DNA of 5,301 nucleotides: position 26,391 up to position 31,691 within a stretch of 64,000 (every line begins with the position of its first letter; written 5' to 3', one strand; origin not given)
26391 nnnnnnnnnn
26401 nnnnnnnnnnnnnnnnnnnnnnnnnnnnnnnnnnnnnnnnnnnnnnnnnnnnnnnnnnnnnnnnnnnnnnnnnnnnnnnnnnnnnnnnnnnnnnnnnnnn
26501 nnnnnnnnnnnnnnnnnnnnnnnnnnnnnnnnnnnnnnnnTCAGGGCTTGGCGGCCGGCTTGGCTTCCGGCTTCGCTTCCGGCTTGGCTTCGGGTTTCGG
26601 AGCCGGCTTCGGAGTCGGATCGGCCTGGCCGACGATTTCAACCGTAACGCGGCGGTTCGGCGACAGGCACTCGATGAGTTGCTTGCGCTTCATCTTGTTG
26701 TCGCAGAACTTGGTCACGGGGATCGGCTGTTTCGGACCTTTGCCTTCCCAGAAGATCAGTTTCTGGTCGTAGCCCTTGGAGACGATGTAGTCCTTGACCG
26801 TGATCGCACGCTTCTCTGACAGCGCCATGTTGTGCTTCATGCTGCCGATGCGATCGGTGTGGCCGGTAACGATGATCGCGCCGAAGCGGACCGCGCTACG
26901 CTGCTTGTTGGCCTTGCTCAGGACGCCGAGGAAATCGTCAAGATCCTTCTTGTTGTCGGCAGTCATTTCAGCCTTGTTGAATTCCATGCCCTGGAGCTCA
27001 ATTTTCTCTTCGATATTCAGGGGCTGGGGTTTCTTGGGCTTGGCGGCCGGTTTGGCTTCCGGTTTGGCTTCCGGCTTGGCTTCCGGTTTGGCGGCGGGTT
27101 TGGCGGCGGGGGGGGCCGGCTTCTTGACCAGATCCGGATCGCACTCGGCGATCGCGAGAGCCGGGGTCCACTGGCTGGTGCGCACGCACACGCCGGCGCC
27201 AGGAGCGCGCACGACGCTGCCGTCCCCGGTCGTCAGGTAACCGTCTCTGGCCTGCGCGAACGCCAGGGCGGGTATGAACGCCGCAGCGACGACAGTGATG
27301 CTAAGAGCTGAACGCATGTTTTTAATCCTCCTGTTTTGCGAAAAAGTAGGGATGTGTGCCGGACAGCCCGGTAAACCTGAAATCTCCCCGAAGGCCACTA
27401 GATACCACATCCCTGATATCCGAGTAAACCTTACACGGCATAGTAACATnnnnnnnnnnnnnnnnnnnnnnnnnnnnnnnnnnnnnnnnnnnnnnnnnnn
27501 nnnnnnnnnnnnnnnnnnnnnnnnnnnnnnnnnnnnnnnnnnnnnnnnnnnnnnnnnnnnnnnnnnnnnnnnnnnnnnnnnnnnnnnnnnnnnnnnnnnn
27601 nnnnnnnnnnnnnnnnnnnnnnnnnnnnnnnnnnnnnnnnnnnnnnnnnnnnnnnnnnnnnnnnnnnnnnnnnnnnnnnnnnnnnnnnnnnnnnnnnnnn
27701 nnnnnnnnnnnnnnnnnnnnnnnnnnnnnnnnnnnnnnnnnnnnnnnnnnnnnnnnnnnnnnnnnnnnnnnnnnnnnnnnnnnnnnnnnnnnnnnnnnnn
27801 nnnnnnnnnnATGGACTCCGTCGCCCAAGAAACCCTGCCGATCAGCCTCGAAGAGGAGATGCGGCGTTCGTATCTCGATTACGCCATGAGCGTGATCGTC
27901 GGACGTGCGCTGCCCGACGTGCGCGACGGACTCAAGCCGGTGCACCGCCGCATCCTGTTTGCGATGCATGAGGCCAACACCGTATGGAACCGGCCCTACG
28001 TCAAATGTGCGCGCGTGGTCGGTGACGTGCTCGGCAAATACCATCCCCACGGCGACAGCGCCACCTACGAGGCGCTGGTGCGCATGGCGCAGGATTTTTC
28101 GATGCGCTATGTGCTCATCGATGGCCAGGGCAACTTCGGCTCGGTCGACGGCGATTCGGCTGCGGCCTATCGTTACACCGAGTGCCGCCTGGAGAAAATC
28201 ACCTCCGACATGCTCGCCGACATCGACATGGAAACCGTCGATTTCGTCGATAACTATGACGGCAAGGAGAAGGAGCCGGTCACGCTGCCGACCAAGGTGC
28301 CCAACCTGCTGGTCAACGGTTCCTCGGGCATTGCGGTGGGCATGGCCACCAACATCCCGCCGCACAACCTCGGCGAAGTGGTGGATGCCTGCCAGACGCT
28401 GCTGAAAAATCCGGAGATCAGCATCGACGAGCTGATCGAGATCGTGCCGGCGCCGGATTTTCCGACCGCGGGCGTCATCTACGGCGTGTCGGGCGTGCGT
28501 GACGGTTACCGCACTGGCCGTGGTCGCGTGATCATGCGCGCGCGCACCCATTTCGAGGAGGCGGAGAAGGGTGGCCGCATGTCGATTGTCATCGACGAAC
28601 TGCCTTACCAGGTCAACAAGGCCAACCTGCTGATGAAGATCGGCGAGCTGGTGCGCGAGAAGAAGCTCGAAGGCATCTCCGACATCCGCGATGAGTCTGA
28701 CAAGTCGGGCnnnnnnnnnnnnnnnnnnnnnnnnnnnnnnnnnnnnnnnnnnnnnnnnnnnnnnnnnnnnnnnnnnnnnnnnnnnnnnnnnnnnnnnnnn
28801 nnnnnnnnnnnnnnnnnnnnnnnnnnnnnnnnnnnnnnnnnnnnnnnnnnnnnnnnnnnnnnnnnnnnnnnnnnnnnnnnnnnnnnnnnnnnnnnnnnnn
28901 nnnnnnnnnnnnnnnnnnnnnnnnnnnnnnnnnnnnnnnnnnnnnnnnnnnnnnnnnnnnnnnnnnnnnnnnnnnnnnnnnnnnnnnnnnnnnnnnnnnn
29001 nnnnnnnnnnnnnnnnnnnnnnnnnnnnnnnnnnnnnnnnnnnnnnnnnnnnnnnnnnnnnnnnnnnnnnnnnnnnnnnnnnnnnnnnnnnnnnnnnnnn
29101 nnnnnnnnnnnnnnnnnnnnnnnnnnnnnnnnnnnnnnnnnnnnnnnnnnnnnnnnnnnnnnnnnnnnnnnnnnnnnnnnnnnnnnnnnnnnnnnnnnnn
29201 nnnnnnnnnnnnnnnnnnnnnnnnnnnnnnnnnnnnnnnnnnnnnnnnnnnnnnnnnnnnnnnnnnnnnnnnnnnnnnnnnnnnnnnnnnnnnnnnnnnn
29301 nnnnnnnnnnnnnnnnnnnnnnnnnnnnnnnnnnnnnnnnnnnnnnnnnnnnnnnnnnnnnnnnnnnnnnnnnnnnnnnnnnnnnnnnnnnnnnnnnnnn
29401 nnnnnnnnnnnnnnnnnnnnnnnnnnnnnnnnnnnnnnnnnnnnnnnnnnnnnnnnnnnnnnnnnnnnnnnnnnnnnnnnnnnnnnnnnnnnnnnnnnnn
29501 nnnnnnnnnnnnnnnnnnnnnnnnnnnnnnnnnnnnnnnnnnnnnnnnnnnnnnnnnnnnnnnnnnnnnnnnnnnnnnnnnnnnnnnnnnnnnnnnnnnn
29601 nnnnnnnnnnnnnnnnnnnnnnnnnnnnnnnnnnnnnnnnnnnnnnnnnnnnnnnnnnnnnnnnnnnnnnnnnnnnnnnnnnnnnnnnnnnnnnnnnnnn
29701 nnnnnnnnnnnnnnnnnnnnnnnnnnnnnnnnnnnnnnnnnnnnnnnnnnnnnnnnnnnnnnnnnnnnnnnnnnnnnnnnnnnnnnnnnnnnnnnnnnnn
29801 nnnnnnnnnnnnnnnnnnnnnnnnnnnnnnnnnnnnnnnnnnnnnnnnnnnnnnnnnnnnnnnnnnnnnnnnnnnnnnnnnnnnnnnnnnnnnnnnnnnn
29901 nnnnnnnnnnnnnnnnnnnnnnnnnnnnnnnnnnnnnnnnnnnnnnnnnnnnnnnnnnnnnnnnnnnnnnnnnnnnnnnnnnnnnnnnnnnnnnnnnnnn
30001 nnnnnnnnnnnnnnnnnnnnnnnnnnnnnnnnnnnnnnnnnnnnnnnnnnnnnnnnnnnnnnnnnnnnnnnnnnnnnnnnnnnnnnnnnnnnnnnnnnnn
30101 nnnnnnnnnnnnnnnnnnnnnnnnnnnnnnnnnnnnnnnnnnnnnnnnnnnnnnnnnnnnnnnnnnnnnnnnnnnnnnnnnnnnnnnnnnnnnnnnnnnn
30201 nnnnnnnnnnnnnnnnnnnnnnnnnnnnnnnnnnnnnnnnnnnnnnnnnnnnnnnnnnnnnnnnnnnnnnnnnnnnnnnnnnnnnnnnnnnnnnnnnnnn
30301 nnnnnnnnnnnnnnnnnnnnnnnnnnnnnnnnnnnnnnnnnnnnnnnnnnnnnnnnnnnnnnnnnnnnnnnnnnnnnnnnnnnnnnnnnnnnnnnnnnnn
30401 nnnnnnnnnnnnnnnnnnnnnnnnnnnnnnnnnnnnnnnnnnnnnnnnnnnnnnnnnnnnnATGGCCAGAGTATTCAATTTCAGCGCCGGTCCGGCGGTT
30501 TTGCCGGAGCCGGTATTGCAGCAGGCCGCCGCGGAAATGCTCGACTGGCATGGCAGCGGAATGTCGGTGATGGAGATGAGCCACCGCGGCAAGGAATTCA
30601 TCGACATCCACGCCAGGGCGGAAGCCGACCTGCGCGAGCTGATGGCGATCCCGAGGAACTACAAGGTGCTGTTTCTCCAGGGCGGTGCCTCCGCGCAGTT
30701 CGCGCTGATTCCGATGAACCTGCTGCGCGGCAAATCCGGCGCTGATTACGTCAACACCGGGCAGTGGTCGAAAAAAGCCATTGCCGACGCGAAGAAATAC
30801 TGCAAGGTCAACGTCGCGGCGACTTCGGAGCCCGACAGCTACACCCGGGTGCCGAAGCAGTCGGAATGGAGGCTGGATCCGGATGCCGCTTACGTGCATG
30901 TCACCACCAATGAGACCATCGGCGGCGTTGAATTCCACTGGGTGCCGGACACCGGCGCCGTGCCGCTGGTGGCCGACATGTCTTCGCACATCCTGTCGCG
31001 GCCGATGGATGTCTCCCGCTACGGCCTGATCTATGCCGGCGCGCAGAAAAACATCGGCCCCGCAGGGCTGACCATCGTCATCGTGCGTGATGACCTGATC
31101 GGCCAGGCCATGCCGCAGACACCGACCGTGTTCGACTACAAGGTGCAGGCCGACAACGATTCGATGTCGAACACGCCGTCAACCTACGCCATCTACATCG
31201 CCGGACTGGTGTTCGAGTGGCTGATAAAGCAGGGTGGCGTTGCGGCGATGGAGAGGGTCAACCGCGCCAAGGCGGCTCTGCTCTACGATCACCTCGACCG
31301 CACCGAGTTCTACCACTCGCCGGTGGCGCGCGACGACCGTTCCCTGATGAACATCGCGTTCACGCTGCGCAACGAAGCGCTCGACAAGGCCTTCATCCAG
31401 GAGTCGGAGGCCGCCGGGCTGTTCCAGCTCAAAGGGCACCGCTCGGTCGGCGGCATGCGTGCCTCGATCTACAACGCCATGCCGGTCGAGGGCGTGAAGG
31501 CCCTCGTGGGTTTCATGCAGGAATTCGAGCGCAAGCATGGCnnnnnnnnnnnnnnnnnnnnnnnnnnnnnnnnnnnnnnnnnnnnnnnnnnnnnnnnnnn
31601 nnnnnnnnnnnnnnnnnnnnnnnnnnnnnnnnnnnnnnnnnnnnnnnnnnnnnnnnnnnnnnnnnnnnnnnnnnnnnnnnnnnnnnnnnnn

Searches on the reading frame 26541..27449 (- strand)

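Call 45: search_protein_families(library=ncbifam, proteins=[window:26541-27449:-], max_evalue=0.00001)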
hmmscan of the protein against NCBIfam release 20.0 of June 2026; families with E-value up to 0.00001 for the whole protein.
window:26541-27449:- (302 aa): 18 families
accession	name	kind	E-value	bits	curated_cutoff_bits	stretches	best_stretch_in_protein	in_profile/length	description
NF008071.1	PRK10808.1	equivalog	1.5e-29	103.5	277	1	131-278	211-352/358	porin OmpA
NF045787.1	OmpABordt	equivalog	1.7e-29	102.9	200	1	48-275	6-192/194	outer membrane protein OmpA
NF047726.1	AutTranAdhPGAsTpgA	equivalog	5.6e-17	61.8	350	1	185-271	184-267/268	trimeric autotransporter adhesin/peptidogylcan-associated protein TpgA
NF053612.1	anchor_PA1041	equivalog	6e-16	59.1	250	1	114-245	94-218/236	PA1041 family peptidoglycan-binding anchor lipoprotein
NF053611.1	YiaD_Gzip_OmpA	equivalog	1.6e-15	57.4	175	1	156-254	107-193/206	YiaD family glycine zipper/OmpA-like lipoprotein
TIGR03350.1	type_VI_ompA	equivalog_domain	2.7e-12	46.8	139.8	1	143-270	14-135/137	type VI secretion system protein TssL, long form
NF052230.1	T9SS_PorE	exception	9.6e-11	40.7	600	1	156-253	520-610/648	PorE family type IX secretion system protein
TIGR02802.1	Pal_lipo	equivalog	1e-09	38.4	125.35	1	176-245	18-87/104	peptidoglycan-associated lipoprotein Pal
NF053585.1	OMP_LP_YfiB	equivalog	1.8e-09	37.7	128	1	183-247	81-145/163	outer membrane lipoprotein YfiB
NF053613.1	OMP_toxin_LptF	equivalog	2.7e-09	37.1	400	1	156-273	146-246/256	lipotoxin F family OmpA-related lipoprotein LptF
NF007804.1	PRK10510.1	equivalog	1.6e-08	34.2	307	1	191-264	145-218/219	OmpA family lipoprotein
NF053607.1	CHU_0125_OmpA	equivalog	2.8e-08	32.7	620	1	156-243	536-616/639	CHU_0125 family OmpA-like outer membrane integrity protein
NF038223.1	IcmN_DotK_IVB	equivalog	6.7e-08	32.4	250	1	188-245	85-142/164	type IVB secretion system protein IcmN/DotK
TIGR03789.1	pdsO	hypoth_equivalog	1.5e-07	31.3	152.2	1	193-243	174-224/243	sortase-associated OmpA-like protein PdsO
NF006545.0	PRK09039.1-4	equivalog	2.1e-06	27.7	372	1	158-260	231-336/342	peptidoglycan -binding protein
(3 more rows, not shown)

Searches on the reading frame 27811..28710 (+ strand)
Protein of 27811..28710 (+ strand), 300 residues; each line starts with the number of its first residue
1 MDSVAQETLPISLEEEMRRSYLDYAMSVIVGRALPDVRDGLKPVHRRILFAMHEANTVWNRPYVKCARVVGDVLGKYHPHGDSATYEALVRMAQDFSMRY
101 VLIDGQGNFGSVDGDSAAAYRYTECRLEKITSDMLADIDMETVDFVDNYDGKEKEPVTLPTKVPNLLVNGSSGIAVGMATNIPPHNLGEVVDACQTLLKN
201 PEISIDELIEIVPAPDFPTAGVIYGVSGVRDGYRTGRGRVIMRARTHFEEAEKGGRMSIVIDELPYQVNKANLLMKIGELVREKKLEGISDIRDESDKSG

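Call 32: find_related_loci(query=window:27811-28710:+, collection=genome_contigs, flank=300)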
Query window:27811-28710:+ (300 aa) in genome_contigs; peptide patterns used: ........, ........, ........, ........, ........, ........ (x = any residue, [..] = any of these).
600 stretches matched a pattern (row limit reached: there are more); 599 encode a relative of the query (tblastn E <= 1e-3); the best 80 are kept; 80 distinct loci.
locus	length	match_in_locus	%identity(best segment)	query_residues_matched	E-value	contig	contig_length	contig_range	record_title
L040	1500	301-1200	79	1-300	1e-176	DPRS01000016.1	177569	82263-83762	MAG TPA_asm: Oxalobacteraceae bacterium isolate UBA8502 contig_2844, whole genome shotgun sequence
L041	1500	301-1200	79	1-300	6e-175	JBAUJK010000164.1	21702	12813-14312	MAG: Burkholderiaceae bacterium isolate MFD12223_ilm_asm_bin12 k127_30467, whole genome shotgun sequence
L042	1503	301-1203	78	1-300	5e-174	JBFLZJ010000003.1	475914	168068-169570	MAG: Pseudomonadota bacterium isolate MAG108 MAG108_3, whole genome shotgun sequence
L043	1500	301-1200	76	1-300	2e-173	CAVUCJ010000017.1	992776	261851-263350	MAG: uncultured beta proteobacterium isolate MFD05442.bin.1.385 genome assembly, contig: contig_4776, whole genome shotg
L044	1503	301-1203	78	1-300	2e-172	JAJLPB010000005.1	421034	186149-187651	Rugamonas sp. A1-17 5, whole genome shotgun sequence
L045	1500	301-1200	77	1-300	4e-174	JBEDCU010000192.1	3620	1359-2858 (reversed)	MAG: Pseudomonadota bacterium isolate NASQAN2014_144_B_bin.81 scaffold_592427, whole genome shotgun sequence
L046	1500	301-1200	78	1-300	2e-172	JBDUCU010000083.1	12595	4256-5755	MAG: Burkholderiaceae bacterium isolate cluster4_bin.54 NODE_12058_length_12595_cov_6.415869, whole genome shotgun seque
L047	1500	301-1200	78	1-300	1e-172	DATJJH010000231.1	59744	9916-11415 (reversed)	MAG TPA_asm: Trinickia sp. isolate SMAG_U15560 k141_5007669, whole genome shotgun sequence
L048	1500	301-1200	77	1-300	3e-171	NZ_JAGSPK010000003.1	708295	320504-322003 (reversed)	Undibacterium rivi strain FT147W NODE_3_length_708295_cov_59.022157, whole genome shotgun sequence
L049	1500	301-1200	78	1-300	4e-173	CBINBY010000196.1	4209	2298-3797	MAG TPA_asm: uncultured Burkholderiales bacterium isolate SRR16817057_binner12_Refined_40 genome assembly, contig: ERZ27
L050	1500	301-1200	78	1-300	4e-170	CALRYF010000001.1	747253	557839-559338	MAG: Polynucleobacter meluiroseus isolate JJ-MA1B5-281-2-mx-bin649 genome assembly, contig: JJ-MA1B5-281-C1, whole genom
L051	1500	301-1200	76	1-300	6e-173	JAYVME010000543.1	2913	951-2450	MAG: Betaproteobacteria bacterium isolate GL58_Down_metabat_138_sub GL58_Down_metabat_138_sub_542, whole genome shotgun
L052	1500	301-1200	76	1-300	3e-169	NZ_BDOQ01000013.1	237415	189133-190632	Novimethylophilus kurashikiensis strain La2-4, whole genome shotgun sequence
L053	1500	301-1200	76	2-300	4e-167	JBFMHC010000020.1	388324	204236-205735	MAG: Pseudomonadota bacterium isolate MAG313 MAG313_20, whole genome shotgun sequence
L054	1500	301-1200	75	1-300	9e-167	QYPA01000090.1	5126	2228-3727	MAG: Comamonadaceae bacterium isolate PowLak16_MAG40 c_000000084213, whole genome shotgun sequence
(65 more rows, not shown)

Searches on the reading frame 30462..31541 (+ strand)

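Call 45: search_protein_families(library=ncbifam, proteins=[window:30462-31541:+], max_evalue=0.00001)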
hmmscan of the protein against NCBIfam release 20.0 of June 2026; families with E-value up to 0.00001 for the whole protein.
window:30462-31541:+ (360 aa): 6 families
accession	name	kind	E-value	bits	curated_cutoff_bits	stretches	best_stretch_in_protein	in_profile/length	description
NF003764.0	PRK05355.1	equivalog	1.2e-174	580.3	253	1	1-359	1-356/357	3-phosphoserine/phosphohydroxythreonine transaminase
TIGR01364.1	serC_1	equivalog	1.8e-162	540.3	443.6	1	4-359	1-358/358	phosphoserine transaminase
NF009112.0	PRK12462.1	equivalog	1.6e-119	399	563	1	5-359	7-364/365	phosphoserine transaminase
TIGR01366.1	serC_3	equivalog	1.1e-11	44.6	401.65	1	32-349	25-351/361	phosphoserine transaminase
NF002841.0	PRK03080.1-2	equivalog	1.1e-09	37.7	477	1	35-307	35-318/389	phosphoserine transaminase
TIGR01365.1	serC_2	equivalog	7.3e-06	25.3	448.2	0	36-306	27-308/374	phosphoserine transaminase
